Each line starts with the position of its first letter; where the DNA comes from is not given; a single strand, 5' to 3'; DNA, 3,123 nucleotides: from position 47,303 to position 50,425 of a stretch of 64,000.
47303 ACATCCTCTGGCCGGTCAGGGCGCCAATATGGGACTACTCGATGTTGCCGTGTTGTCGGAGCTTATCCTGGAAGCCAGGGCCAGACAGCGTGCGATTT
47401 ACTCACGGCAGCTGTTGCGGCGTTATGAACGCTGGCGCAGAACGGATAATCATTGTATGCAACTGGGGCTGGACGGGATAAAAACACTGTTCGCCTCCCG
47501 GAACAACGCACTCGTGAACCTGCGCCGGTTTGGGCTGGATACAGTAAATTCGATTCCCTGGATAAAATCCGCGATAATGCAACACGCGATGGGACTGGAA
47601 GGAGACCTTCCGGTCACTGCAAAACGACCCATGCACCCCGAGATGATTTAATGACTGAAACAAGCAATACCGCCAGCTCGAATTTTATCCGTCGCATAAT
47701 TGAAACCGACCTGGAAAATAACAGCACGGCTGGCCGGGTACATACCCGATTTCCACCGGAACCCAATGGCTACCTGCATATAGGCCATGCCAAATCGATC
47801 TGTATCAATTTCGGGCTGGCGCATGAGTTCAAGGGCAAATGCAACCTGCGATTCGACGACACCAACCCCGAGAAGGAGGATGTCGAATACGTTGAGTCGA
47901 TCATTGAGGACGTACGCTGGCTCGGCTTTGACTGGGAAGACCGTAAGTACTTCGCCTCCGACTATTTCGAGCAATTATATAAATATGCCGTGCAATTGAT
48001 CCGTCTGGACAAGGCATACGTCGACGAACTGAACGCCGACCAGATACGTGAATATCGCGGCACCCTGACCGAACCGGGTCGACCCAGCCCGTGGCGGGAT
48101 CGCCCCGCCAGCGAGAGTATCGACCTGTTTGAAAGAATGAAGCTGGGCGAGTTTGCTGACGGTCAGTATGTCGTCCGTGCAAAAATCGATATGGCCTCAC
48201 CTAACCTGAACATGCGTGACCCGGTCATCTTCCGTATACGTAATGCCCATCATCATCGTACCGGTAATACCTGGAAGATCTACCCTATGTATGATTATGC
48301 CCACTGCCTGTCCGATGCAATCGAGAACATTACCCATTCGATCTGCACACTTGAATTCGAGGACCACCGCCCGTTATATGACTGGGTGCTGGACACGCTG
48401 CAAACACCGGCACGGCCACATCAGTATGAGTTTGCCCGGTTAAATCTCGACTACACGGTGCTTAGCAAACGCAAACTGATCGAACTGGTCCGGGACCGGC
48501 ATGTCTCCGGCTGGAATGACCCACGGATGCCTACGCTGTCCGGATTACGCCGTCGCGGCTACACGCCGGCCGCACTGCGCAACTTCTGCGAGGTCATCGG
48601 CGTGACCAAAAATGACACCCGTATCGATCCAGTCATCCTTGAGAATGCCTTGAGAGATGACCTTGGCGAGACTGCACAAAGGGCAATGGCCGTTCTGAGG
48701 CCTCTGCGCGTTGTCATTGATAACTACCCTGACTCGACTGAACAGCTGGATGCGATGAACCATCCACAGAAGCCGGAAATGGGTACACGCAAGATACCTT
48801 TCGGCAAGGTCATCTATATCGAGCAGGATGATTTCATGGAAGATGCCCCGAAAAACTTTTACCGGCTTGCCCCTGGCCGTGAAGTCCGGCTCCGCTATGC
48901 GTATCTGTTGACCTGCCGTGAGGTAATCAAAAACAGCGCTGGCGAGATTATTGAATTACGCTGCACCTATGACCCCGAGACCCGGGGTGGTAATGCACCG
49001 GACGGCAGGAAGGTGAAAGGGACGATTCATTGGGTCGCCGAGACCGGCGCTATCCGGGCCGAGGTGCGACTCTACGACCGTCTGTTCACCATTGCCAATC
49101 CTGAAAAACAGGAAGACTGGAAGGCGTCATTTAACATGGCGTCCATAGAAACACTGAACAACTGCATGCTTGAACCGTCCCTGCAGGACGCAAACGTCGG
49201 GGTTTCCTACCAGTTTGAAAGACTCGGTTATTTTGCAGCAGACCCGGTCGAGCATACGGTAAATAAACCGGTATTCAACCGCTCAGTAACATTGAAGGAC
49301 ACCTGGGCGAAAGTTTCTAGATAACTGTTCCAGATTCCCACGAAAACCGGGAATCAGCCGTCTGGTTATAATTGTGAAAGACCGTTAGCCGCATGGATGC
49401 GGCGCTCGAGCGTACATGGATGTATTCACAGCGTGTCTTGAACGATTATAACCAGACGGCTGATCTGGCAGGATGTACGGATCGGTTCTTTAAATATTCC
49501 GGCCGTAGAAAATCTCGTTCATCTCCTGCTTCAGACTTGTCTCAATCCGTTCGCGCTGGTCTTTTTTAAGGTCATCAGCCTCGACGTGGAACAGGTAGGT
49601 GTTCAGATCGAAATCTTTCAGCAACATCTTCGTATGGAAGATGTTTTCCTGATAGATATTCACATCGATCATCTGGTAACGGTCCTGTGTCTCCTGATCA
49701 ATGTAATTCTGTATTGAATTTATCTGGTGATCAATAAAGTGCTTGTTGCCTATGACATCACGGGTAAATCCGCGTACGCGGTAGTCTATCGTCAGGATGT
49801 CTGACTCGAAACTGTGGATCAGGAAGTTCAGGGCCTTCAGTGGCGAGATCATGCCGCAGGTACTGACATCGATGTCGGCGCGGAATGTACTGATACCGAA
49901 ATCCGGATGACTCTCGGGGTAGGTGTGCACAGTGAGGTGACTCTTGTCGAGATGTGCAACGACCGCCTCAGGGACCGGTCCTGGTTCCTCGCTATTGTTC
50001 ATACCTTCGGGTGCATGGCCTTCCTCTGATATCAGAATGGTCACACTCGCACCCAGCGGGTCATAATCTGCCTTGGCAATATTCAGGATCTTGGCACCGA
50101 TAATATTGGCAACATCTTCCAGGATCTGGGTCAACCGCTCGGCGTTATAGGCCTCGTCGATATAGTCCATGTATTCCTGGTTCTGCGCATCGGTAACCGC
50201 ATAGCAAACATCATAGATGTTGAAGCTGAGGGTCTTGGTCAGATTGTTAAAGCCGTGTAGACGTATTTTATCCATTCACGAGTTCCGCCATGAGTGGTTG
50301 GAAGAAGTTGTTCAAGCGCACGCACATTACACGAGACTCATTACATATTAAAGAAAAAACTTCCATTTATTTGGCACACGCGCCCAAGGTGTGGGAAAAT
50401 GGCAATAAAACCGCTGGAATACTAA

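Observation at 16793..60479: Family of five structured repeats of about 100 bp: conserved imperfect-palindromic core, locus-specific perfect inverted-repeat arms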

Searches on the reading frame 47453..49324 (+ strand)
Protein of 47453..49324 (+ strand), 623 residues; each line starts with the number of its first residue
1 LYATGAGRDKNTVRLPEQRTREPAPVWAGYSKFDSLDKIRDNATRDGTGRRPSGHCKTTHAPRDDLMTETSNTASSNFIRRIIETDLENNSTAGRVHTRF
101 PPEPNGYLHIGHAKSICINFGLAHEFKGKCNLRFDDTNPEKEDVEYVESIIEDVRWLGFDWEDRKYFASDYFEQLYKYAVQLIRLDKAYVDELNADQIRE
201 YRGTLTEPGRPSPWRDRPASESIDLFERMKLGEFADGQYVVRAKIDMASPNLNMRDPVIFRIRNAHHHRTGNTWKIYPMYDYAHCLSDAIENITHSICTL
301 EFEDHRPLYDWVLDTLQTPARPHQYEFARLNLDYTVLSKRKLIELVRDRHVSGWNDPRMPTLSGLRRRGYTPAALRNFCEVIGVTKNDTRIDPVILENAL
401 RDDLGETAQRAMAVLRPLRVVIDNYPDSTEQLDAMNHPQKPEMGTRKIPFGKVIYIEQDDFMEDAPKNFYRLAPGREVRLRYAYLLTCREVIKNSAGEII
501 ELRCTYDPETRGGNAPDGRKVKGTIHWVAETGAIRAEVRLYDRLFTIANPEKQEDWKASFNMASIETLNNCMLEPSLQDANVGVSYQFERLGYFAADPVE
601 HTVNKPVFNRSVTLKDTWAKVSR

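Call 52: search_protein_families(library=pfam, proteins=[window:47453-49324:+], max_evalue=0.00001)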
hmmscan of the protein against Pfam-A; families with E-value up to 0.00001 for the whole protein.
window:47453-49324:+ (623 aa): 3 families
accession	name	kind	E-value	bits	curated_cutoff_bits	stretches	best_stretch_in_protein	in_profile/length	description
PF00749.27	tRNA-synt_1c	-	7.1e-112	373.8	23.4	1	96-391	2-299/314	tRNA synthetases class I (E and Q), catalytic domain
PF03950.23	tRNA-synt_1c_C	-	2.2e-31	108.4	23.9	1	408-507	1-91/91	tRNA synthetases class I (E and Q), anti-codon binding domain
PF20974.2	tRNA-synt_1c_C2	-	4.4e-20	72.6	23.9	1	524-597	1-69/69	tRNA synthetases class I (E and Q), anti-codon binding domain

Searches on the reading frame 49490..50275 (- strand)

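Call 52: search_protein_families(library=pfam, proteins=[window:49490-50275:-], max_evalue=0.00001)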
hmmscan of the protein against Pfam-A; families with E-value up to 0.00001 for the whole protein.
window:49490-50275:- (261 aa): 1 family
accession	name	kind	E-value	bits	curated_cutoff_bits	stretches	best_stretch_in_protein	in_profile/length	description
PF02675.21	AdoMet_dc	-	2.3e-13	50.8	25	1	43-169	15-107/107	S-adenosylmethionine decarboxylase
